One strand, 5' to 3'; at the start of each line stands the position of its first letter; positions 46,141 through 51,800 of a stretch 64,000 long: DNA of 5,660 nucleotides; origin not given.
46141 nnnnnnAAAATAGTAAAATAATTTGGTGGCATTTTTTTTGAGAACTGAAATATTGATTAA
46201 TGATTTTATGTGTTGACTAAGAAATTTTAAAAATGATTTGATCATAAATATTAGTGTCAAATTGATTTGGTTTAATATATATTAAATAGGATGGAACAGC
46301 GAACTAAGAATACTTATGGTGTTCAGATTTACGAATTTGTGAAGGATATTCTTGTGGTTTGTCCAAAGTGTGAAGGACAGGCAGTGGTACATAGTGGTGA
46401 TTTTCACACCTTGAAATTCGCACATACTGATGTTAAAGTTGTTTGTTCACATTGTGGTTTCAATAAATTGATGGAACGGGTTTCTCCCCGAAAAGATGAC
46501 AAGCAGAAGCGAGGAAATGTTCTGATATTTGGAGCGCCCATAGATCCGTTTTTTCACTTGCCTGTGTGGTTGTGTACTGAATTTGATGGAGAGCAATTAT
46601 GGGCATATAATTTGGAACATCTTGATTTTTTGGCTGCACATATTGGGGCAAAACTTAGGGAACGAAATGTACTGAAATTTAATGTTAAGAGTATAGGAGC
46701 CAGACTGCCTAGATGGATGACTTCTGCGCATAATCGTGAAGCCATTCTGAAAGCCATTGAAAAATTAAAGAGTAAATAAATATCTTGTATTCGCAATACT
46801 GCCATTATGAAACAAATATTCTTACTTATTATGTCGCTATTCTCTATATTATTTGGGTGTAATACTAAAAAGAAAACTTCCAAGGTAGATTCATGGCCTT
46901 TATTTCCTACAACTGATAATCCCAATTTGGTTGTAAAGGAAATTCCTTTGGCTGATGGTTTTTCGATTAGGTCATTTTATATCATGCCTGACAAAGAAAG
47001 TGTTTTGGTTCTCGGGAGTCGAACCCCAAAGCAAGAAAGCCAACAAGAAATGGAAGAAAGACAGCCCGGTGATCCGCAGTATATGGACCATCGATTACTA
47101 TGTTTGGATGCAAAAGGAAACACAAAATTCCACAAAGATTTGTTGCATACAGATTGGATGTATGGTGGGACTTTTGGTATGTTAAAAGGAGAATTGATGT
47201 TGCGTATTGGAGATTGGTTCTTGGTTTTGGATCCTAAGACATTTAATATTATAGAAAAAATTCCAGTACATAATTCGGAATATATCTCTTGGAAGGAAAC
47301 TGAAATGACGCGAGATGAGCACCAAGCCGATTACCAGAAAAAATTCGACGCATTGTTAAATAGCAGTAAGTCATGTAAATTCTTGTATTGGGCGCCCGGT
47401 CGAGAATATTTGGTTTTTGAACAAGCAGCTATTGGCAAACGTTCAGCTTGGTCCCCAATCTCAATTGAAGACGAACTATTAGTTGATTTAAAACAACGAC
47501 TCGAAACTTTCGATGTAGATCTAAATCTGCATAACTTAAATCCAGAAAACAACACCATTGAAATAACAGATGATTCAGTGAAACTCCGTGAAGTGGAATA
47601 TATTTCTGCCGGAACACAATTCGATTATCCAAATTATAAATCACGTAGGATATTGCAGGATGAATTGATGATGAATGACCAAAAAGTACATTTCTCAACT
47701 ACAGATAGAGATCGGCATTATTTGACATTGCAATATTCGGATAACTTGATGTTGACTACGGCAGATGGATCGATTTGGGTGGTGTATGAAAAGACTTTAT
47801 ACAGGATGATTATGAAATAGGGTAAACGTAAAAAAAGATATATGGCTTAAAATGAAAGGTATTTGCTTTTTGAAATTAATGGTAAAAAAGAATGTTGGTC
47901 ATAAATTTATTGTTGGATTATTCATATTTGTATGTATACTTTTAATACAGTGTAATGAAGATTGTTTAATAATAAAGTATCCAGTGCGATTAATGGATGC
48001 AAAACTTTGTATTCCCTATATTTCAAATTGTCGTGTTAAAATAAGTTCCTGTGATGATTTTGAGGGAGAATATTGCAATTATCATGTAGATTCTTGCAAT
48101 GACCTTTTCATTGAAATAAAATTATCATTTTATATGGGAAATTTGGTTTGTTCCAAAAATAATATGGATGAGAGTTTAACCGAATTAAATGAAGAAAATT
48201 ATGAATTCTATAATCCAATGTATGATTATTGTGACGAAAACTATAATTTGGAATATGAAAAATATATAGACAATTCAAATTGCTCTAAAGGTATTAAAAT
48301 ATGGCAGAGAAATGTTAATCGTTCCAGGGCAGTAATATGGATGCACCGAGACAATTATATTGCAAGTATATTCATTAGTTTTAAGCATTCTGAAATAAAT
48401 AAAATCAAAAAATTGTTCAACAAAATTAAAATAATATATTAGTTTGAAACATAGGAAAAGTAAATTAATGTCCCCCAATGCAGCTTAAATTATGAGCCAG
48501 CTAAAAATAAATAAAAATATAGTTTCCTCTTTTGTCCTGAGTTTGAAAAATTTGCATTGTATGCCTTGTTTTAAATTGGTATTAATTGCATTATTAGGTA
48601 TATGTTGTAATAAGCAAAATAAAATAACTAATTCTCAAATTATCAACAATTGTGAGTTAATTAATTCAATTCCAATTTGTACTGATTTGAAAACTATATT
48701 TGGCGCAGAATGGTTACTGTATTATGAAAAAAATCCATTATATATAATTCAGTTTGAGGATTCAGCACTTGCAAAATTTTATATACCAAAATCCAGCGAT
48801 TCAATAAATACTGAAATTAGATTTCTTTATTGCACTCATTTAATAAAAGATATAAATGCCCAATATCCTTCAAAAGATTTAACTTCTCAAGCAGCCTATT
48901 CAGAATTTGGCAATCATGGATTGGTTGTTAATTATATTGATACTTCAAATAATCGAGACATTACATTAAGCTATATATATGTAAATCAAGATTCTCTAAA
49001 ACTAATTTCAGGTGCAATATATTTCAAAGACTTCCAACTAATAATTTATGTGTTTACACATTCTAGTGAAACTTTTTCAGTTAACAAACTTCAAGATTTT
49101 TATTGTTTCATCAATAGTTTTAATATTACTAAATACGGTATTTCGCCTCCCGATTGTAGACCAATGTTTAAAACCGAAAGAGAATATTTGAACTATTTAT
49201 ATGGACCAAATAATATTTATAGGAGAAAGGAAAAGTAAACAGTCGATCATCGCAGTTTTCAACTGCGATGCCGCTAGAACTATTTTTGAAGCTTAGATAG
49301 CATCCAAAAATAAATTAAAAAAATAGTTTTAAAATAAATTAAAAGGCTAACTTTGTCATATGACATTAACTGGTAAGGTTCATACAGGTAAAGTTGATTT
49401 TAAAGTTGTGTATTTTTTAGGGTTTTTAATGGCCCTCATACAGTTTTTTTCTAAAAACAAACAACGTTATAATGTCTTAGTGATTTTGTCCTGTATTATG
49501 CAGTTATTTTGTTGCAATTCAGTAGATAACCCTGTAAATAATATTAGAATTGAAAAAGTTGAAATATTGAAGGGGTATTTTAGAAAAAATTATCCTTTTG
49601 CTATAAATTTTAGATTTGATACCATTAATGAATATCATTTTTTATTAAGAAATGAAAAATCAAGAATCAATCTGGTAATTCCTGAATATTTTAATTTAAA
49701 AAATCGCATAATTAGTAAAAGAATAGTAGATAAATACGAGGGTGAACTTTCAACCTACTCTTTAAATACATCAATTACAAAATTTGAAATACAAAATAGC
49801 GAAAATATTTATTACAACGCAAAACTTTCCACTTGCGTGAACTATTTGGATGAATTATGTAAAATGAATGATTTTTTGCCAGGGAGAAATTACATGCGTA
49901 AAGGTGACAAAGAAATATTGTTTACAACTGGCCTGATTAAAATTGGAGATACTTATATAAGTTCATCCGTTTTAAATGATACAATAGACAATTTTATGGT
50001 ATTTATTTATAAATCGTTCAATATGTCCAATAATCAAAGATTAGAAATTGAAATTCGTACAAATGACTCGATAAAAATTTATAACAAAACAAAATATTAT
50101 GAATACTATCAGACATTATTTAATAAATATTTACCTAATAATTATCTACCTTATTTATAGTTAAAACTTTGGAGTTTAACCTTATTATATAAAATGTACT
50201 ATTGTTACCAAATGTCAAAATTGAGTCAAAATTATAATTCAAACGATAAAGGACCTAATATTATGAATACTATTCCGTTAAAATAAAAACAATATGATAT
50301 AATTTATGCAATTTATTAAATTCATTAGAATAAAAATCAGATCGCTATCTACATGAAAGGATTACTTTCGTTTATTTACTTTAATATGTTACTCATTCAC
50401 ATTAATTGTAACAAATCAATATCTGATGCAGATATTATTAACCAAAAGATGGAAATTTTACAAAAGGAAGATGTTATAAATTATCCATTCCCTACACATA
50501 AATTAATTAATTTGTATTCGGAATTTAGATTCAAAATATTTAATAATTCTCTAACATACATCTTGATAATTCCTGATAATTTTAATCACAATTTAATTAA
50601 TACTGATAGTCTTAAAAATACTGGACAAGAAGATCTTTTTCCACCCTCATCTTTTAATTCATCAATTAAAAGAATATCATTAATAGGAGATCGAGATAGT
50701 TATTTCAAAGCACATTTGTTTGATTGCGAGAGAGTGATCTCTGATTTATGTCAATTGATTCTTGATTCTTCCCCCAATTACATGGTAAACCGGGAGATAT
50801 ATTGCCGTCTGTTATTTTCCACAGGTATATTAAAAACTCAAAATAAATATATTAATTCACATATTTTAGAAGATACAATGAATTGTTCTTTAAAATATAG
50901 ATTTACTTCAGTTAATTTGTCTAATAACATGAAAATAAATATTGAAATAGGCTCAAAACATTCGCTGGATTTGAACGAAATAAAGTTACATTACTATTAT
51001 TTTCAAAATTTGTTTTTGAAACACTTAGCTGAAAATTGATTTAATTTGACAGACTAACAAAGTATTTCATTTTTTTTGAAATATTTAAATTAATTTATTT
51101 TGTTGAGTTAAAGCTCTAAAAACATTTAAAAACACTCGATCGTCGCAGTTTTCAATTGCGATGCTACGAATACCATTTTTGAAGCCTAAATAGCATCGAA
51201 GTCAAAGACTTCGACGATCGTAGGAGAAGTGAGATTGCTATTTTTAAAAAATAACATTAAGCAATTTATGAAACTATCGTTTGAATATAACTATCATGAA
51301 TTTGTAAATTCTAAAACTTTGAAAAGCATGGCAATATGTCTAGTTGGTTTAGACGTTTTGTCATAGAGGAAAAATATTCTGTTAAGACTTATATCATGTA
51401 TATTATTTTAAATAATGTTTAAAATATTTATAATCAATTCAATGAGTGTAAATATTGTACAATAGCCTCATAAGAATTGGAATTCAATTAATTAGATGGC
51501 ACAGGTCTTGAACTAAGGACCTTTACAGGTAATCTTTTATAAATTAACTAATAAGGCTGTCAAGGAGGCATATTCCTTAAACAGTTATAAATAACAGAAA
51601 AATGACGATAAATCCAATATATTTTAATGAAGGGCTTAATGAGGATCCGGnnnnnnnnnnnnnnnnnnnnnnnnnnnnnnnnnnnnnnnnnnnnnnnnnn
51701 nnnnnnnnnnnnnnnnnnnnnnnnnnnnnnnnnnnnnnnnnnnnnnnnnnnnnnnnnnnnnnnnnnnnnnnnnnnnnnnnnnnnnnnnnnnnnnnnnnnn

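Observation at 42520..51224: Island of ten same-strand unrecognisable ORFs with internal structured repeats, wedged between recQ and lon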

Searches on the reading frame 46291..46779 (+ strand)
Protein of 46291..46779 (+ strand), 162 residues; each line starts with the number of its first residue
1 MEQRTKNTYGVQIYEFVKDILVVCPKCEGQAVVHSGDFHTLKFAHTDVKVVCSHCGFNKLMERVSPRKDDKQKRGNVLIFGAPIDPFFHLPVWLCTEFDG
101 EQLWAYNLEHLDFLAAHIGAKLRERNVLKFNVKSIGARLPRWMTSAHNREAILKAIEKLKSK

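Call 4: search_protein_families(library=pfam, proteins=[window:46291-46779:+], max_evalue=1)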
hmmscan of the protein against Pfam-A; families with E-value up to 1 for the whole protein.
window:46291-46779:+ (162 aa): 11 families
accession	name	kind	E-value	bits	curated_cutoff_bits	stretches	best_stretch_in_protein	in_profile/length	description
PF14354.12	Lar_restr_allev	-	0.016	15.8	28.6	1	23-72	5-48/58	Restriction alleviation protein Lar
PF05715.19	zf-piccolo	-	0.017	15.9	30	1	23-59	2-39/60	Piccolo Zn-finger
PF00684.25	DnaJ_CXXCXGXG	-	0.061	14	32.7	1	22-56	16-48/65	DnaJ central domain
PF08274.17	Zn_Ribbon_YjdM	-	0.069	13.6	30.8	0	14-30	12-28/30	PhnA Zinc-Ribbon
PF01396.24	Zn_ribbon_Top1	-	0.098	12.9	32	0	23-38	3-18/39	Topoisomerase DNA binding C4 zinc finger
PF13248.11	Zn_ribbon_3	-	0.12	12.3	27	0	50-56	3-9/26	zinc-ribbon domain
PF24625.1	DUF7626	-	0.14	12.4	27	1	117-141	21-45/55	Domain of unknown function (DUF7626)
PF09723.15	Zn_ribbon_8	-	0.16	12.4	34.4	0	21-32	26-37/41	Zinc ribbon domain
PF08792.16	A2L_zn_ribbon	-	0.19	11.9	22.9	0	20-35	2-17/33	A2L zinc ribbon domain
PF19817.4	DUF6300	-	0.31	11.6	27.8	0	51-76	11-35/110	Family of unknown function (DUF6300)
PF25164.1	CoiA_N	-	0.55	10.2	26.3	0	23-47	19-43/50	Competence protein CoiA, N-terminal domain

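Call 21: search_protein_families(library=ncbifam, proteins=[window:46291-46779:+], max_evalue=1)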
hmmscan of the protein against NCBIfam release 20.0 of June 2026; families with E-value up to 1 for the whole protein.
window:46291-46779:+ (162 aa): 4 families
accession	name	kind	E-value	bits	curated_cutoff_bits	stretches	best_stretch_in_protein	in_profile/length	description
NF047912.1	ECs_2282_CxxC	subfamily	0.00093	19.1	37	1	22-56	3-34/60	ECs_2282 family putative zinc-binding protein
TIGR04165.1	methano_modCys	hypoth_equivalog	0.033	14.4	60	1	18-57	4-44/50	TIGR04165 family Cys-rich peptide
NF038384.1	zinc_YnfU_fam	subfamily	0.041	13.5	36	0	19-28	36-45/52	YnfU family zinc-binding protein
TIGR02605.1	CxxC_CxxC_SSSS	subfamily_domain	0.067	13.3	31.3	0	18-32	23-37/52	FmdB family zinc ribbon protein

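Call 22: search_protein_families(library=padloc, proteins=[window:46291-46779:+], max_evalue=1)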
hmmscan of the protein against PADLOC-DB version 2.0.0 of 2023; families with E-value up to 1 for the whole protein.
window:46291-46779:+ (162 aa): 0 families

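Call 23: search_protein_families(library=phrogs, proteins=[window:46291-46779:+], max_evalue=1)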
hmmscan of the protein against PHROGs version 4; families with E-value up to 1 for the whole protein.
window:46291-46779:+ (162 aa): 12 families
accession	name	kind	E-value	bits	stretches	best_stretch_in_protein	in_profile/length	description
phrog_6476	-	unknown function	0.0017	19.6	1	8-42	25-58/74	-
phrog_4446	-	unknown function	0.0059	17.3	1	5-62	128-186/204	-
phrog_17873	-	unknown function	0.053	14.9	0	19-41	11-32/69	-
phrog_9369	-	unknown function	0.082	13.7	1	24-69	14-60/69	-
phrog_1467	-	unknown function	0.14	12.6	1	20-56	164-198/226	-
phrog_6422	-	moron, auxiliary metabolic gene and host takeover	0.16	13.4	0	19-35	28-44/120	Lar-like restriction alleviation protein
phrog_32657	-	unknown function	0.16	13.1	0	19-36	42-59/75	-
phrog_12574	-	unknown function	0.2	13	1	22-42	37-57/75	-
phrog_6081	-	unknown function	0.24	11.9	1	12-56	105-150/169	-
phrog_34822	-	unknown function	0.32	11.6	0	17-39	3-25/46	-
phrog_1244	-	unknown function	0.37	11.2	1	21-66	108-150/157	-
phrog_4005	-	unknown function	0.4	11.9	1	22-58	23-58/75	-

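Call 63: search_solved_structures(query=A4, max_evalue=1)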
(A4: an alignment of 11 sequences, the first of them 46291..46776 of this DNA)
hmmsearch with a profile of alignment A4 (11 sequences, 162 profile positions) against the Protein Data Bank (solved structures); distinct sequences matched with E-value up to 1: 1.
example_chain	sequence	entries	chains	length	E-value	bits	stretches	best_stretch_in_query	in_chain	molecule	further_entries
3hxg_A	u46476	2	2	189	0.94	12.4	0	126-161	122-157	Eukaryotic Translation Initiation Factor 4E | Eukaryotic Translation Initiation 4E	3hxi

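Call 68: find_homologous_proteins(query=window:46291-46779:+, max_evalue=0.001)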
Query window:46291-46779:+ (162 aa): 213 proteins with E <= 0.001 among 230 candidates; the best 120 are listed.
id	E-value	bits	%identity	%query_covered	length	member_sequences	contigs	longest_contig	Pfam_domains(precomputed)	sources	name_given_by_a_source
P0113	1.2e-104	365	96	100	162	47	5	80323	-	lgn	-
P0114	9.4e-87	307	84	100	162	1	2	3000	-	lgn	-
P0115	3.1e-80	286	76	100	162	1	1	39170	-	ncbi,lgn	-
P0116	7.4e-80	284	75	100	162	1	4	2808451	-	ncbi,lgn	ncbi:MAG: TFIIB-type zinc ribbon-containing protein [Bacteroidia bacterium]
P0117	1.1e-79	284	76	100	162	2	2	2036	-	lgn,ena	-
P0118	3.5e-79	282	75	98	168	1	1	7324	-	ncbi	-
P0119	7.0e-79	281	72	100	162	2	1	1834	-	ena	-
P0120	1.3e-77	277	75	100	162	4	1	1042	-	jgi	jgi:hypothetical protein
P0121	1.9e-75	270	71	100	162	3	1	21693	-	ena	-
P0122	2.5e-75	270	70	100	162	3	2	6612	-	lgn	-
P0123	1.2e-74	267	72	100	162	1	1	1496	-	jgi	jgi:hypothetical protein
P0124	3.6e-74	266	70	100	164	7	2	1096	-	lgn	-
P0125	7.8e-74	265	69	100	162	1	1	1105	-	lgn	-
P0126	2.3e-73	263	71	100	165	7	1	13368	-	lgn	-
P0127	4.4e-73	262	70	100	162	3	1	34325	-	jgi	jgi:hypothetical protein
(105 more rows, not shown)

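Call 75: predict_structure(alignment_id=A7)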
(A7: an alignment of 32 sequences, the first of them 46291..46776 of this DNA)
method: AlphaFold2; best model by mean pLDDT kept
length: 162 residues; sequences in the alignment: 32
mean_pLDDT: 78.8   pTM: 0.72
mean pLDDT of the five models: 78.8, 77.4, 75.6, 70.6, 67.5
residues with pLDDT >= 90: 56; 70-90: 65; 50-70: 34; < 50: 7
segments of 3 or more residues with pLDDT < 50: 1-3
pLDDT, mean of each block of 10 residues (from residue 1): 49 84 94 87 82 93 70 64 89 91 91 80 54 60 80 90 87
secondary structure, 60 per line:
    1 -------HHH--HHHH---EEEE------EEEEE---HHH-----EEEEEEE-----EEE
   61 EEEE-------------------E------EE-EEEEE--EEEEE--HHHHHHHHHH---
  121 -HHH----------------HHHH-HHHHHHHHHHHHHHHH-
elements in order: H13-16 E20-23 E30-34 E46-52 E58-64 E94-98 E101-105 H108-117 H141-144 H146-161

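Call 78: fold_search(model_id=the predicted structure, library=pdb)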
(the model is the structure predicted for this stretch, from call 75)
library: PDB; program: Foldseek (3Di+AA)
matches with E <= 10: 162; with E <= 0.001: 0
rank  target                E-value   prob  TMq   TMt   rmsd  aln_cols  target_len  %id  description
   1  7obb_I                5.6e-01  0.60  0.19  0.28   4.1        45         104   20  Cryo-EM structure of human RNA Polymerase I Open Complex (released 2021-12-08)
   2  6k0a_G                8.0e-01  0.35  0.17  0.21   3.4        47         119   19  cryo-EM structure of an archaeal Ribonuclease P (released 2019-06-19)
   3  2ki7_MODEL_1_B        8.0e-01  0.30  0.19  0.29   4.8        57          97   16  The solution structure of RPP29-RPP21 complex from Pyrococcus furiosus (released 2009-09-15)
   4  8xrm_Q                9.1e-01  0.57  0.21  0.49   4.8        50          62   12  RNA polymerase II elongation complex with DSIF, SPT6, and ELOF1 transcribing genomic DNA extracted from human nuclei (released 2025-05-07)
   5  8hih_D                9.1e-01  0.07  0.20  0.04  11.5       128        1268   12  Cryo-EM structure of Mycobacterium tuberculosis transcription initiation complex with transcription factor GlnR (released 2023-06-07)
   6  6yys_D                9.1e-01  0.06  0.16  0.03  14.8       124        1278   12  Structure of Mycobacterium smegmatis HelD protein in complex with RNA polymerase core - State II, primary channel enga (released 2020-11-04)
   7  7r81_q1               9.6e-01  0.18  0.20  0.29  14.4       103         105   14  Structure of the translating Neurospora crassa ribosome arrested by cycloheximide (released 2021-12-01)
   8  8put_F                9.6e-01  0.16  0.19  0.22   6.6        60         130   13  IF5A in complex with Deoxyhypusine synthase (released 2024-07-03)
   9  3er0_B                1.0e+00  0.16  0.18  0.21   5.5        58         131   10  Crystal structure of the full length eIF5A from Saccharomyces cerevisiae (released 2008-12-02)
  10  7olc_Lo               1.0e+00  0.13  0.18  0.26  12.5        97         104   14  Thermophilic eukaryotic 80S ribosome at idle POST state (released 2022-01-26)
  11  9fxk_A                1.0e+00  0.06  0.16  0.17  12.8       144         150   11  Transcription repressor NrdR from E. coli, AMPPNP/ATP-bound state (released 2025-03-19)
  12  8hku_L44E             1.1e+00  0.25  0.20  0.32  10.0        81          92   15  Cryo-EM Structures and Translocation Mechanism of Crenarchaeota Ribosome (released 2023-08-16)
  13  8bn3_eI               1.2e+00  0.12  0.17  0.18   6.8        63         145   16  Yeast 80S, ES7s delta, eIF5A, Stm1 containing (released 2024-01-10)
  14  9fvr_B                1.2e+00  0.08  0.18  0.19  17.2       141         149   14  Transcription repressor NrdR from E. coli, ATP/dATP-bound state, SeMet protein (released 2025-03-19)
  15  7qep_P2               1.3e+00  0.18  0.19  0.29  12.5        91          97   12  Cryo-EM structure of the ribosome from Encephalitozoon cuniculi (released 2022-02-09)
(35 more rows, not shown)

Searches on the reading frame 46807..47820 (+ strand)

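Call 4: search_protein_families(library=pfam, proteins=[window:46807-47820:+], max_evalue=1)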
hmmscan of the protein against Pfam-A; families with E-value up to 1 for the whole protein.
window:46807-47820:+ (337 aa): 1 family
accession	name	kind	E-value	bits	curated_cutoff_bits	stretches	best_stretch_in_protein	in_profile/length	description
PF00426.25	VP4_haemagglut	-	0.11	12.8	25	1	146-195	58-106/160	Outer Capsid protein VP4 (Hemagglutinin) Concanavalin-like domain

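Call 21: search_protein_families(library=ncbifam, proteins=[window:46807-47820:+], max_evalue=1)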
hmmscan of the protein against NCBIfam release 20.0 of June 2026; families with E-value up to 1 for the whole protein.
window:46807-47820:+ (337 aa): 1 family
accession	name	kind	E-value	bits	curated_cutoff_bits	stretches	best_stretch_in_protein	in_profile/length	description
NF009597.0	PRK13039.1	equivalog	0.034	13.6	459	1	31-65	129-163/232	superantigen-like protein SSL8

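Call 22: search_protein_families(library=padloc, proteins=[window:46807-47820:+], max_evalue=1)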
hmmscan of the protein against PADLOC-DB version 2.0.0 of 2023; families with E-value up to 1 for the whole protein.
window:46807-47820:+ (337 aa): 0 families

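Call 23: search_protein_families(library=phrogs, proteins=[window:46807-47820:+], max_evalue=1)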
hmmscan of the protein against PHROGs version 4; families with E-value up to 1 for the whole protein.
window:46807-47820:+ (337 aa): 0 families

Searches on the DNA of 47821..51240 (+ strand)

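Call 95: search_dna_similar(query=window:47821-51240:+, collection=phages, mode=distant, max_evalue=0.00001, max_rows=5)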
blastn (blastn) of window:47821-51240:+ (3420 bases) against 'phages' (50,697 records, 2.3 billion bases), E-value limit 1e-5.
No match.

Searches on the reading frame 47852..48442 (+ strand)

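Call 4: search_protein_families(library=pfam, proteins=[window:47852-48442:+], max_evalue=1)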
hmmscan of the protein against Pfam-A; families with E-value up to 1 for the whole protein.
window:47852-48442:+ (196 aa): 0 families

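Call 21: search_protein_families(library=ncbifam, proteins=[window:47852-48442:+], max_evalue=1)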
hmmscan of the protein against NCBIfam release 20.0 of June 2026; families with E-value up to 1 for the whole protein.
window:47852-48442:+ (196 aa): 0 families

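Call 22: search_protein_families(library=padloc, proteins=[window:47852-48442:+], max_evalue=1)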
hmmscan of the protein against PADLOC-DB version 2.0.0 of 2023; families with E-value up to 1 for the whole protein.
window:47852-48442:+ (196 aa): 0 families

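Call 23: search_protein_families(library=phrogs, proteins=[window:47852-48442:+], max_evalue=1)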
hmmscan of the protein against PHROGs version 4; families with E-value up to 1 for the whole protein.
window:47852-48442:+ (196 aa): 1 family
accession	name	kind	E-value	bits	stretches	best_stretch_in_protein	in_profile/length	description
phrog_28749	-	unknown function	0.11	13.5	1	100-148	33-81/83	-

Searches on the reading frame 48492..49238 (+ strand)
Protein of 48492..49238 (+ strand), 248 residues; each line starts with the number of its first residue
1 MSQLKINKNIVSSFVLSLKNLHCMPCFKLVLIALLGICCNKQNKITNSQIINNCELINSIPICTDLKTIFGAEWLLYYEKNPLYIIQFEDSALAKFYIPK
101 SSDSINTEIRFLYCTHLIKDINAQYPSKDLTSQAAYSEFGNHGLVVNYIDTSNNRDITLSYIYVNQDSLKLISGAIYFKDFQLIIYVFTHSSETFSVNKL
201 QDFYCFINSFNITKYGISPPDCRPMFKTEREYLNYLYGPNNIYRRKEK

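Call 4: search_protein_families(library=pfam, proteins=[window:48492-49238:+], max_evalue=1)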
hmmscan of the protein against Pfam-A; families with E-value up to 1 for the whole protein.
window:48492-49238:+ (248 aa): 1 family
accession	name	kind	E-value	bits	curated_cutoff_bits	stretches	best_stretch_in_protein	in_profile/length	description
PF16522.10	FliS_cochap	-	0.052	13.9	43.2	1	41-107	70-136/149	Flagellar FLiS export co-chaperone, HP1076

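Call 21: search_protein_families(library=ncbifam, proteins=[window:48492-49238:+], max_evalue=1)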
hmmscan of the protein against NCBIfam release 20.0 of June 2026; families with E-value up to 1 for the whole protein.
window:48492-49238:+ (248 aa): 0 families

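Call 22: search_protein_families(library=padloc, proteins=[window:48492-49238:+], max_evalue=1)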
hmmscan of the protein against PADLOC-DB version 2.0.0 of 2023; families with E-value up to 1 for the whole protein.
window:48492-49238:+ (248 aa): 0 families

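Call 23: search_protein_families(library=phrogs, proteins=[window:48492-49238:+], max_evalue=1)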
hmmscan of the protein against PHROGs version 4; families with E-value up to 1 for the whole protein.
window:48492-49238:+ (248 aa): 1 family
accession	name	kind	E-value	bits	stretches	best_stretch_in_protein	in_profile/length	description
phrog_35547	-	unknown function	0.0042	18.2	1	23-100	10-85/104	-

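Call 94: search_dna_similar(query=window:48492-49235:+, collection=plasmids, mode=protein, max_evalue=0.001, max_rows=5)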
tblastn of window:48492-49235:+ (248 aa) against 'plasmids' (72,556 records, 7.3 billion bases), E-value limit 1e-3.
No match.

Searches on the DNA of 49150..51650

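Call 77: search_rna_families(source=window, start=49150, end=51650, threshold=evalue, max_evalue=1)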
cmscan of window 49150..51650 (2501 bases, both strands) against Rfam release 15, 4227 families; matches with E-value up to 1: 1.
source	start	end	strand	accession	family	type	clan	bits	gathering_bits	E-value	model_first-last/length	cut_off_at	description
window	51137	51220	-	RF02254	mir-35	Gene; miRNA;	CL00088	23.1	70.2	0.31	1-72/72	no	mir-35 microRNA precursor family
